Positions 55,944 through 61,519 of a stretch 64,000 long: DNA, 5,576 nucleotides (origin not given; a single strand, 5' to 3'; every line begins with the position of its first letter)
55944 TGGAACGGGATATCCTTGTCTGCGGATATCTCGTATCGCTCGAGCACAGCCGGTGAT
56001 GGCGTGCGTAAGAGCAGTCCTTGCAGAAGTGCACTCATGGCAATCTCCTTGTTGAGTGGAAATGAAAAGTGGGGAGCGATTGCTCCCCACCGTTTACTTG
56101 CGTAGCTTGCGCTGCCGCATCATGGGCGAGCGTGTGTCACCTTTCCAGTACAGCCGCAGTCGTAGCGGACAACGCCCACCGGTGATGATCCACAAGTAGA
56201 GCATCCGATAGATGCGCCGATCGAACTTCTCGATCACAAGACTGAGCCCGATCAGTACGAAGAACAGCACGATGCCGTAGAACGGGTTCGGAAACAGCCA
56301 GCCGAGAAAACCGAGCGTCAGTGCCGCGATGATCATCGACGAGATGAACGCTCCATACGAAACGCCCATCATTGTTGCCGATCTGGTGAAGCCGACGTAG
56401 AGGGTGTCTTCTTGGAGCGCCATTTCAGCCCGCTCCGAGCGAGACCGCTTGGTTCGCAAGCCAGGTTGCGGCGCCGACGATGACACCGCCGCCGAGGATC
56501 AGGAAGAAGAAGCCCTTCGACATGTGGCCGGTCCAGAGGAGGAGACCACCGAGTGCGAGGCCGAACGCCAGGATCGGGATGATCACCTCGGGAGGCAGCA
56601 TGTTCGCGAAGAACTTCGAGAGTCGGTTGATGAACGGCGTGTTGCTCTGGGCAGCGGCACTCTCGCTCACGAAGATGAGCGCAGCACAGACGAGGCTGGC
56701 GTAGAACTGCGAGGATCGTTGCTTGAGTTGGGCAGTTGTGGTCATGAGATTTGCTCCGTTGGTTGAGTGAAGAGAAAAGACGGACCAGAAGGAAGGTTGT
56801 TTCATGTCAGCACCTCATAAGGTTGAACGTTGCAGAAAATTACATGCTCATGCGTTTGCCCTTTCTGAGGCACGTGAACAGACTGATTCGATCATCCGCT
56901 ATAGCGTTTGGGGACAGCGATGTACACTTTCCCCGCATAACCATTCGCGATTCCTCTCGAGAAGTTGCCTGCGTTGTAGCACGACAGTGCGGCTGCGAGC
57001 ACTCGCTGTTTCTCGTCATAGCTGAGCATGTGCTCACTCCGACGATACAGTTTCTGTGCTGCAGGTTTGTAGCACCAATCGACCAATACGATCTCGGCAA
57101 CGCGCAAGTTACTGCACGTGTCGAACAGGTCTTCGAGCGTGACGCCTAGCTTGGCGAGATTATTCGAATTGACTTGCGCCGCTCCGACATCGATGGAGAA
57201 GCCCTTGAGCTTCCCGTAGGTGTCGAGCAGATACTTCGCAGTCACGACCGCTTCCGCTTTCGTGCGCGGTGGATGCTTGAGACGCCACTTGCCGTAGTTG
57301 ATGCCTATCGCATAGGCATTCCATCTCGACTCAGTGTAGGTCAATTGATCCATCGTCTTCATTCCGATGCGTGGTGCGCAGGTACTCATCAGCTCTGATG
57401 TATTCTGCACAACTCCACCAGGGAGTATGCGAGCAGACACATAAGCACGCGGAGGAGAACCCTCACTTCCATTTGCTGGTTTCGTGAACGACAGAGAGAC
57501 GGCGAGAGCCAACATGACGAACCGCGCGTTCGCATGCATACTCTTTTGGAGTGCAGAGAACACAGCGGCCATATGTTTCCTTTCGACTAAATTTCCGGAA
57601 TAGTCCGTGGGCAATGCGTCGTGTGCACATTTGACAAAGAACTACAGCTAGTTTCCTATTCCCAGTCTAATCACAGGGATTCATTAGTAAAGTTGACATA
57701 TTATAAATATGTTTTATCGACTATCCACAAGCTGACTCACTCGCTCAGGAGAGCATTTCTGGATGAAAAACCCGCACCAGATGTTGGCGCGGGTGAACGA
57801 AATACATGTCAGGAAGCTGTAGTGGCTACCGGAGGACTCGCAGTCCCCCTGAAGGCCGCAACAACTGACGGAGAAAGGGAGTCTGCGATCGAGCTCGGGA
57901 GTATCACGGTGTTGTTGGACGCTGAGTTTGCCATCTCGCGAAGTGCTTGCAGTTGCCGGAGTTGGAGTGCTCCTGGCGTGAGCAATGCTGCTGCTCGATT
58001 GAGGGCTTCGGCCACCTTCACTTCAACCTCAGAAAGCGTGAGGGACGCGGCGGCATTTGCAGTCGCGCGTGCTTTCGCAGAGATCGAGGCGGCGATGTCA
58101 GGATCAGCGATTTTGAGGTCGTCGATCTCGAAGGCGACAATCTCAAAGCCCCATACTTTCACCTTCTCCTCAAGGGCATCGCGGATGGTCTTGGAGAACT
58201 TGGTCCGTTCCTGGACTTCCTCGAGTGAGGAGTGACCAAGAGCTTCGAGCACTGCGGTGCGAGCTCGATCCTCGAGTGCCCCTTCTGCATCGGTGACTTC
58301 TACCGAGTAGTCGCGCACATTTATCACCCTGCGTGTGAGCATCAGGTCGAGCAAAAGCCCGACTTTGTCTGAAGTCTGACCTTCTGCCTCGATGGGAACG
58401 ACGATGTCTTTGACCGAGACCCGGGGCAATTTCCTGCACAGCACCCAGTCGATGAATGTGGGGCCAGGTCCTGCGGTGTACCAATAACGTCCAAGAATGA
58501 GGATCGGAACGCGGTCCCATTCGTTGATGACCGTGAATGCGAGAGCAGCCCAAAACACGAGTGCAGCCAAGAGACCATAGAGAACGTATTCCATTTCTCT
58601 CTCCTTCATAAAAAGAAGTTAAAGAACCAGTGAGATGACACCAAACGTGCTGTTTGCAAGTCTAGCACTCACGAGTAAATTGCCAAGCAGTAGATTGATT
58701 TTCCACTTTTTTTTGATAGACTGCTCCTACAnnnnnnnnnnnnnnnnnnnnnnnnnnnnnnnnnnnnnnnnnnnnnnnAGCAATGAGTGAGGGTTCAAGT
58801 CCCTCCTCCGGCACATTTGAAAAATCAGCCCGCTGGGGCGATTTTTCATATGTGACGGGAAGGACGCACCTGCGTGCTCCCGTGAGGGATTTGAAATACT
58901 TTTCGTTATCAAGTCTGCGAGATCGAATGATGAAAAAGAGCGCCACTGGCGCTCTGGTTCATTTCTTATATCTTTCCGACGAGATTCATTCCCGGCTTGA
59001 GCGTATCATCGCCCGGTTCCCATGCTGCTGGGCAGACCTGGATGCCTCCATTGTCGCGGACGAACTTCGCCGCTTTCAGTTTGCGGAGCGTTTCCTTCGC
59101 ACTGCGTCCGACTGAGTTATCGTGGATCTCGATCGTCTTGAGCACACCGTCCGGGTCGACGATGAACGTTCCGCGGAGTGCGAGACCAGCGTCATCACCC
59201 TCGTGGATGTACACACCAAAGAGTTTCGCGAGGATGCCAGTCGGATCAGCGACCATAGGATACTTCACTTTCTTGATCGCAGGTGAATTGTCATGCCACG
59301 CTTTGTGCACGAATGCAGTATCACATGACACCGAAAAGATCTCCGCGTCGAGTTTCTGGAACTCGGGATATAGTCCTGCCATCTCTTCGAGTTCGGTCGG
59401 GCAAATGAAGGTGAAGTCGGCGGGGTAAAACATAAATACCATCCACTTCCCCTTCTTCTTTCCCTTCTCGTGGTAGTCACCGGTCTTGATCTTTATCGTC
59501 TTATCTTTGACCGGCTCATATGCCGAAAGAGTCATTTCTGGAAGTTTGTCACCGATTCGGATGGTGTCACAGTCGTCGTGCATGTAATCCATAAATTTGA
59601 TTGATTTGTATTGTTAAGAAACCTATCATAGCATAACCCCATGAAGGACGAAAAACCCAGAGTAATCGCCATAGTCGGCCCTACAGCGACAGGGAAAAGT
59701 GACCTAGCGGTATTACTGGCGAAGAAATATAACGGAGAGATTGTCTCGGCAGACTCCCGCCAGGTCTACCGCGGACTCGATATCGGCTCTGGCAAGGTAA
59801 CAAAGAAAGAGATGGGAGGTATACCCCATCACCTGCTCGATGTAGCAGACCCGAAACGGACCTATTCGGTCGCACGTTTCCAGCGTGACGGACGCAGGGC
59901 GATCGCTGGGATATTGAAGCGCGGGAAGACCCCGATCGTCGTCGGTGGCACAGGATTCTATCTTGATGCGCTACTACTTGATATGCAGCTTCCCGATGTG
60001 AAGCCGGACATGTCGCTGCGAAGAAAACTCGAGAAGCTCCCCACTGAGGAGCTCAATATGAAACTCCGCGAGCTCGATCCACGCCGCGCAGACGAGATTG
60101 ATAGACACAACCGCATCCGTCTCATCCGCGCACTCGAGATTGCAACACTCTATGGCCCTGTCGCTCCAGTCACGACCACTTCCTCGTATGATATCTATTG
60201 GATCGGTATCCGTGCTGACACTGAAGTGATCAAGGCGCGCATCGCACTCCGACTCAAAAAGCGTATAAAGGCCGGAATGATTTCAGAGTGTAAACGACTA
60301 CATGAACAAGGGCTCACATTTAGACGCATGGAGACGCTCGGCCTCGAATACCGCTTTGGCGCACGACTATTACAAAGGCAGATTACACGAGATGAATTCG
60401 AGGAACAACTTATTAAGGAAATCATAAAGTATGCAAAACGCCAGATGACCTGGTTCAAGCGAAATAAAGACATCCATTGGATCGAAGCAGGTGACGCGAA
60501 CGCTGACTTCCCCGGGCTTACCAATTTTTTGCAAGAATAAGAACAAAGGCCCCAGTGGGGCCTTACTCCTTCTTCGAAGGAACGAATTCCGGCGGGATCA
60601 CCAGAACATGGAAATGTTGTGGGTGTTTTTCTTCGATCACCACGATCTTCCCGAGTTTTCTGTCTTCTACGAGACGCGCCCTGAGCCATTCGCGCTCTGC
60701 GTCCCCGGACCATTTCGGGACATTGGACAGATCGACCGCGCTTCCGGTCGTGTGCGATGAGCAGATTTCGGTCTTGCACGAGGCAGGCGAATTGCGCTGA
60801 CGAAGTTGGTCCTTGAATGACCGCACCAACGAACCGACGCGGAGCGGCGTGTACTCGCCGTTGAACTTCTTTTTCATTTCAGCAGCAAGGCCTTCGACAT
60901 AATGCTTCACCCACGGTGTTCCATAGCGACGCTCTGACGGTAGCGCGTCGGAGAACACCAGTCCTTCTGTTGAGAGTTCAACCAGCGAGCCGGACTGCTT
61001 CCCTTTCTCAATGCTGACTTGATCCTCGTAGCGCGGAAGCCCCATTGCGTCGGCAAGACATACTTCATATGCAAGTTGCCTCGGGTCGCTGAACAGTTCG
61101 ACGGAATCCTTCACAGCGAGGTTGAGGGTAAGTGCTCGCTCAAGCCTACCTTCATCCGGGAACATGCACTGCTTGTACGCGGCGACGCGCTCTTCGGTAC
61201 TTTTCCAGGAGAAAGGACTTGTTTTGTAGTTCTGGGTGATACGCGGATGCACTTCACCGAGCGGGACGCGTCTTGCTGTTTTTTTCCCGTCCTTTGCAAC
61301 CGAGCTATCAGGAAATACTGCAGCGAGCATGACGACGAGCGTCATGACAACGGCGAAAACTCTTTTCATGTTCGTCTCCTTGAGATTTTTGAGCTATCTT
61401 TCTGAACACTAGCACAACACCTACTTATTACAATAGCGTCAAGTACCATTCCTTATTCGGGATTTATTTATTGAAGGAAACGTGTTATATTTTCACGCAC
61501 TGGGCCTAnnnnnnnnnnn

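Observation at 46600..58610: GC-rich island with a near-complete VirB/Trb T4SS ending beside tRNA-Leu, without relaxase, coupling protein or integrase in view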

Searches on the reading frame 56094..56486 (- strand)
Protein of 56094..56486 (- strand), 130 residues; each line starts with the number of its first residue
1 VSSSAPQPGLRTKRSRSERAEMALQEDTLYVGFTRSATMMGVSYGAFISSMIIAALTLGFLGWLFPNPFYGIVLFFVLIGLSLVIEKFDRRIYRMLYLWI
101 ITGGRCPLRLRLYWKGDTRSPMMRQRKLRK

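Call 4: search_protein_families(library=pfam, proteins=[window:56094-56486:-], max_evalue=0.01)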
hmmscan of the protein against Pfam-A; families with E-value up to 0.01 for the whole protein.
window:56094-56486:- (130 aa): 1 family
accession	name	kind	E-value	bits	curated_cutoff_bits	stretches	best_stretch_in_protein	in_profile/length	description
PF05101.18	VirB3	-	5.6e-09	36.6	23.9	1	26-115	2-84/84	Type IV secretory pathway, VirB3-like protein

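Call 55: search_protein_families(library=ncbifam, proteins=[window:56094-56423:-], max_evalue=0.001)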
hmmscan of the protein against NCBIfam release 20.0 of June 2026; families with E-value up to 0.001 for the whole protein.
window:56094-56423:- (109 aa): 2 families
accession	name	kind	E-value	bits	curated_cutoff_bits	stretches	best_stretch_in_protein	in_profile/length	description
NF010428.0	PRK13854.1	equivalog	4.5e-08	33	90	1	3-101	5-96/108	type IV secretion system protein VirB3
NF010474.0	PRK13899.1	equivalog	0.00068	20.2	74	0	2-70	4-68/97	type IV secretion system protein VirB3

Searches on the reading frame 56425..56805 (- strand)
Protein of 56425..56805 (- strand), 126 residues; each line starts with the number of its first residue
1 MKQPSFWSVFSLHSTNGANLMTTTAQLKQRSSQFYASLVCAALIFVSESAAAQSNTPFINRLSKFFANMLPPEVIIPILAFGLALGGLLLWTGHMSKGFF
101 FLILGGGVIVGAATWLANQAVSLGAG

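Call 5: search_protein_families(library=pfam, proteins=[window:56425-56805:-], max_evalue=0.01)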
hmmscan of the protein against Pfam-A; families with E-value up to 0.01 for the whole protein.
window:56425-56805:- (126 aa): 1 family
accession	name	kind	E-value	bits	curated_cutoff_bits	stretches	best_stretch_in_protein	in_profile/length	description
PF04956.18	TrbC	-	2e-09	38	27.9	1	26-118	4-96/98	TrbC/VIRB2 pilin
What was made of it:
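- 56425..56805 (-): VirB2/TrbC pilin. PF04956, E 2e-9 (call 5)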

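Call 56: search_protein_families(library=ncbifam, proteins=[window:56425-56805:-], max_evalue=0.001)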
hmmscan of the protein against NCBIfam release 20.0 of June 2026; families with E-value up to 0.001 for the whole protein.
window:56425-56805:- (126 aa): 0 families

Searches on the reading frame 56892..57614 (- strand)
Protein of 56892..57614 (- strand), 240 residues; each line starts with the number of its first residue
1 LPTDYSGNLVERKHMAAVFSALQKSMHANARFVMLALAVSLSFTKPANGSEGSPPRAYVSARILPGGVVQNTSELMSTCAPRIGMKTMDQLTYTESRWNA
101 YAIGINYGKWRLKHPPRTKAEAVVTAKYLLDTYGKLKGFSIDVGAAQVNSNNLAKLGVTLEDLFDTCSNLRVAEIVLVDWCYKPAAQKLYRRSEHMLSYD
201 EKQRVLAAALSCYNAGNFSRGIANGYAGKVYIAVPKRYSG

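Call 5: search_protein_families(library=pfam, proteins=[window:56892-57614:-], max_evalue=0.01)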
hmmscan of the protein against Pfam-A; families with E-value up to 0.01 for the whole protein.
window:56892-57614:- (240 aa): 1 family
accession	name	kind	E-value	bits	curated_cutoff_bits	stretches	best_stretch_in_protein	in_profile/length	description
PF01464.25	SLT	-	0.0024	17.9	21.3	1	83-224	12-105/117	Transglycosylase SLT domain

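Call 56: search_protein_families(library=ncbifam, proteins=[window:56892-57572:-], max_evalue=0.001)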
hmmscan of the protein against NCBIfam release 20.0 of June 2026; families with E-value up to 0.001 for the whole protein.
window:56892-57572:- (226 aa): 1 family
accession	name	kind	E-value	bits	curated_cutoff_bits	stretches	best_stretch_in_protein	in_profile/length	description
NF010438.0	PRK13864.1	equivalog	3.8e-19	69.1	212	1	60-219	32-172/245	type IV secretion system lytic transglycosylase VirB1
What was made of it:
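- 56892..57572 (-): VirB1-like lytic transglycosylase (divergent). PF01464, weak (call 5); NF010438 VirB1, E 4e-19 but below the cut-off (call 56)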

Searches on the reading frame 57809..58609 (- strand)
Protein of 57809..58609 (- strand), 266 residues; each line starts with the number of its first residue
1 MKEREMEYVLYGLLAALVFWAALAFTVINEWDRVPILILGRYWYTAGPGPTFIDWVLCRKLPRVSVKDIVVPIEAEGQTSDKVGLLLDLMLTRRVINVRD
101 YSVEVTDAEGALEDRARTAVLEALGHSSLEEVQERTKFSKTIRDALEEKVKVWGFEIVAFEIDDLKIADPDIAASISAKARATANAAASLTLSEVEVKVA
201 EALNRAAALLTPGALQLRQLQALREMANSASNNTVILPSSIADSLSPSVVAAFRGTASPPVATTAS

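Call 5: search_protein_families(library=pfam, proteins=[window:57809-58609:-], max_evalue=0.01)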
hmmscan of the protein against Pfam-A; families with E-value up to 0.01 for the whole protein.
window:57809-58609:- (266 aa): 1 family
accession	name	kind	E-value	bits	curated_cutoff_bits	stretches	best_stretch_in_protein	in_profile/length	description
PF01145.31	Band_7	-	3.5e-17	63.5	23.6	1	27-202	2-174/176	SPFH domain / Band 7 family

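Call 56: search_protein_families(library=ncbifam, proteins=[window:57809-58609:-], max_evalue=0.001)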
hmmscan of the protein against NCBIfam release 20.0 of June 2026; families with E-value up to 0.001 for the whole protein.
window:57809-58609:- (266 aa): 2 families
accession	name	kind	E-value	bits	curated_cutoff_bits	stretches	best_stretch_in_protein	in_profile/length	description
NF008181.0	PRK10930.1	equivalog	3.4e-07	29.4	660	1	14-171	86-244/419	FtsH protease activity modulator HflK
TIGR01933.1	hflK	equivalog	4e-07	29.7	159.4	1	25-161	1-139/261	FtsH protease activity modulator HflK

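Call 77: search_solved_structures(query=window:57809-58609:-, max_evalue=0.01)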
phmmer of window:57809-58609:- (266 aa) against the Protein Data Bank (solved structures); distinct sequences matched with E-value up to 0.01: 16.
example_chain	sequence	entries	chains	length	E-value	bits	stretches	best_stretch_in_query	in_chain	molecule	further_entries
9wmj_A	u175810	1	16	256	2.2e-18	70.4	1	19-241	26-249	Stomatin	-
9wkz_A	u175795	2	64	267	2.6e-18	70.2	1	19-241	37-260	Stomatin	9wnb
9oh9_A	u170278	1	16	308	2.7e-18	70.1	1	19-241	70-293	Stomatin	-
9z7u_F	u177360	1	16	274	2.9e-18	70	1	19-241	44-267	Stomatin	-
3bk6_A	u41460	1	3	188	1.1e-11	48.4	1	70-232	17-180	PH stomatin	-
9zd2_F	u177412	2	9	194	6.4e-08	36.1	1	19-167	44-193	Stomatin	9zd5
8z5g_A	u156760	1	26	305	1.1e-06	32.1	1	33-229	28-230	Protein QmcA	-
7vhq_E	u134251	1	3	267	1.9e-05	28.1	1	14-176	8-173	Protein HflK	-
7vhp_E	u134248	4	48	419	5e-05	26.7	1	13-171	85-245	Protein HflK | Modulator of FtsH protease HflK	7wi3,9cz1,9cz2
4fvf_A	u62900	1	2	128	5.2e-05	26.6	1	68-178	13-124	Stomatin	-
9paw_XA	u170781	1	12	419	6.2e-05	26.4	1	13-171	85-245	Protein HflK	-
4fvj_A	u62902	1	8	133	6.5e-05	26.3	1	75-177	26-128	Stomatin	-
4fvg_A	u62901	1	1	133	7.9e-05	26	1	75-177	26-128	Stomatin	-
7wh3_A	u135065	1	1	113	0.00014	25.2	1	76-167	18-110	Stomatin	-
9urz_B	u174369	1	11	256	0.001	22.4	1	161-236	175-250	Prohibitin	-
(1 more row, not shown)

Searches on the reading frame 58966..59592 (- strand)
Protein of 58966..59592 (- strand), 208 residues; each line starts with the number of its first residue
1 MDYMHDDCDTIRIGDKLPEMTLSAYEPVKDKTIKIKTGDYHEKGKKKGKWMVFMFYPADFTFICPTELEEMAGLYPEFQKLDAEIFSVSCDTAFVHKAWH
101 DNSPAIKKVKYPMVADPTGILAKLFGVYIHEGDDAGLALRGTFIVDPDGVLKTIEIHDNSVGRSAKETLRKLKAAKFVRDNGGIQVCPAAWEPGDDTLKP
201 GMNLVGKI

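Call 5: search_protein_families(library=pfam, proteins=[window:58966-59592:-], max_evalue=0.01)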
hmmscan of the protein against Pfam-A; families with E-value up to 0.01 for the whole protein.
window:58966-59592:- (208 aa): 3 families
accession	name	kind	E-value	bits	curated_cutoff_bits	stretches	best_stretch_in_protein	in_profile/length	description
PF00578.27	AhpC-TSA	-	1.9e-32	112.3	26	1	13-152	1-122/124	AhpC/TSA family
PF08534.16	Redoxin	-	3.2e-14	53.4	26.6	1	44-162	24-139/148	Redoxin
PF10417.14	1-cysPrx_C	-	0.00026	21.3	21.1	1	179-199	6-28/41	C-terminal domain of 1-Cys peroxiredoxin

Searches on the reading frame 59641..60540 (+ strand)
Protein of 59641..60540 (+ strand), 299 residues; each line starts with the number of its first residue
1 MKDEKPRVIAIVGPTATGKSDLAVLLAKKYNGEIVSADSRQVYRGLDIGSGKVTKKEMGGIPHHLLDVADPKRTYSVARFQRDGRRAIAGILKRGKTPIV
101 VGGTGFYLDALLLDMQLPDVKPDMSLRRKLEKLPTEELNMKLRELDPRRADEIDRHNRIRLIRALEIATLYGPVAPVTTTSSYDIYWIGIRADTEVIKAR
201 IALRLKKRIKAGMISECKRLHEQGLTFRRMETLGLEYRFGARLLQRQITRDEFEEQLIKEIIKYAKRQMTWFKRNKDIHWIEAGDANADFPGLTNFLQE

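Call 5: search_protein_families(library=pfam, proteins=[window:59641-60540:+], max_evalue=0.01)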
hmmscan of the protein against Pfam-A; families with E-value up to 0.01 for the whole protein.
window:59641-60540:+ (299 aa): 4 families
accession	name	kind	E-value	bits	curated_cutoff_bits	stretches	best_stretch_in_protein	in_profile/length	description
PF01715.23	IPPT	-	5.6e-65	219.8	23.6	1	41-274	1-242/243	IPP transferase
PF01745.22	IPT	-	4.4e-09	36.5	20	1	7-61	2-56/233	Isopentenyl transferase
PF02224.24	Cytidylate_kin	-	0.0057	16.8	26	0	9-45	1-35/211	Cytidylate kinase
PF13238.12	AAA_18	-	0.0089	16.9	29.4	0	9-36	1-25/128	AAA domain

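Call 20: find_related_loci(query=window:59641-60540:+, collection=genome_contigs, flank=10000)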
Query window:59641-60540:+ (299 aa) in genome_contigs; peptide patterns used: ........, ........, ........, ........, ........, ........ (x = any residue, [..] = any of these).
358 stretches matched a pattern; 223 encode a relative of the query (tblastn E <= 1e-3); the best 80 are kept; 80 distinct loci.
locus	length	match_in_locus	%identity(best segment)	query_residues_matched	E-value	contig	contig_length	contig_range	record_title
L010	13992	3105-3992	57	4-299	1e-107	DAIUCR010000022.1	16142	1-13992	MAG TPA_asm: Patescibacteria group bacterium isolate CTOTU11756 NODE_1009_length_16142_cov_9.873811, whole genome shotgu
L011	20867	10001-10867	55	1-289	5e-106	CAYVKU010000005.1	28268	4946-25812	MAG TPA_asm: uncultured Candidatus Saccharibacteria bacterium isolate SRP290908_co1_111 genome assembly, contig: NODE_20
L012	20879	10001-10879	56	9-298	2e-103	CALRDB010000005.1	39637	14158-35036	MAG: Candidatus Nomurabacteria bacterium isolate MaH-04nov19-108 genome assembly, contig: MaH-04nov19-C2245, whole genom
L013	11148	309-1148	56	3-282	1e-102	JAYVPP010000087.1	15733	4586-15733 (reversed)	MAG: Candidatus Kaiserbacteria bacterium isolate GL72_DN_metabinner_43 GL72_DN_metabinner_43_86, whole genome shotgun se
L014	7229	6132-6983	57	1-280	8e-102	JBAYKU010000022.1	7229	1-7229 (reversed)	MAG: Candidatus Paceibacterota bacterium isolate SO_2016_GW1_87 scaffold19655_OW334_2016, whole genome shotgun sequence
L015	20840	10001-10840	55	4-283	3e-101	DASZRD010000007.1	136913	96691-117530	MAG TPA_asm: Candidatus Paceibacterota bacterium isolate SMAG_U6015 k141_1020893, whole genome shotgun sequence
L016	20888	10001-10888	52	4-299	5e-100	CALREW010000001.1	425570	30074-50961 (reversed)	MAG: Candidatus Nomurabacteria bacterium isolate Ike-100m-41 genome assembly, contig: Ike-100-c2, whole genome shotgun s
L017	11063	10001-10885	53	5-298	9e-100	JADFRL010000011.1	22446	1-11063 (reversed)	MAG: Patescibacteria group bacterium isolate B86T1L10 B86T1L10_NODE3079, whole genome shotgun sequence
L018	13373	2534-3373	56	5-282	4e-100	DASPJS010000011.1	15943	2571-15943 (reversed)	MAG TPA_asm: Candidatus Paceibacterota bacterium isolate SMAG_U12016 k141_19090, whole genome shotgun sequence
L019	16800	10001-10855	55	4-288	5e-100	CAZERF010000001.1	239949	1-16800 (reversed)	MAG TPA_asm: uncultured Candidatus Saccharibacteria bacterium isolate binchicken_co245_337 genome assembly, contig: NODE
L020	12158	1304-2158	58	2-282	2e-99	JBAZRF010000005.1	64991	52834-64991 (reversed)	MAG: Candidatus Paceibacterota bacterium isolate SO_2017_GW1_141 NODE_2462_length_64991_cov_1.364686_OW334_2017, whole g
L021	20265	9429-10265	58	4-281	8e-99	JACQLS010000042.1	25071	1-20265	MAG: Parcubacteria group bacterium isolate NC_groundwater_1209_Ag_S-0.1um_50_38 S_p1_S3_coassembly_k141_2234357, whole g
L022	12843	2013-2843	57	7-282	1e-98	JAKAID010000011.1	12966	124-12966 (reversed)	MAG: bacterium isolate WY3.bin161 NODE_8655_length_12966_cov_4.301036, whole genome shotgun sequence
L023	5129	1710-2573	55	1-286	9e-99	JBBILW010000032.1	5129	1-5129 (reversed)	MAG: Candidatus Jorgensenbacteria bacterium isolate BR1F70218_bin_218 NODE_6856_length_5129_cov_1.13535, whole genome sh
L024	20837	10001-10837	55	3-281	2e-98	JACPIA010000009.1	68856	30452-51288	MAG: Candidatus Vogelbacteria bacterium isolate NC_groundwater_428_Ag_B-0.1um_43_89 GD18-4_B1_scaffold_1659694, whole ge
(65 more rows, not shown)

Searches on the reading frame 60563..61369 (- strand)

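Call 5: search_protein_families(library=pfam, proteins=[window:60563-61369:-], max_evalue=0.01)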
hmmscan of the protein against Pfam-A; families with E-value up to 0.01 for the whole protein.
window:60563-61369:- (268 aa): 1 family
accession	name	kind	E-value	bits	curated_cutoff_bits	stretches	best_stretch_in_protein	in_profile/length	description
PF18979.5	DUF5715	-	2.7e-12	47.2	26.8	1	106-257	10-170/171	Family of unknown function (DUF5715)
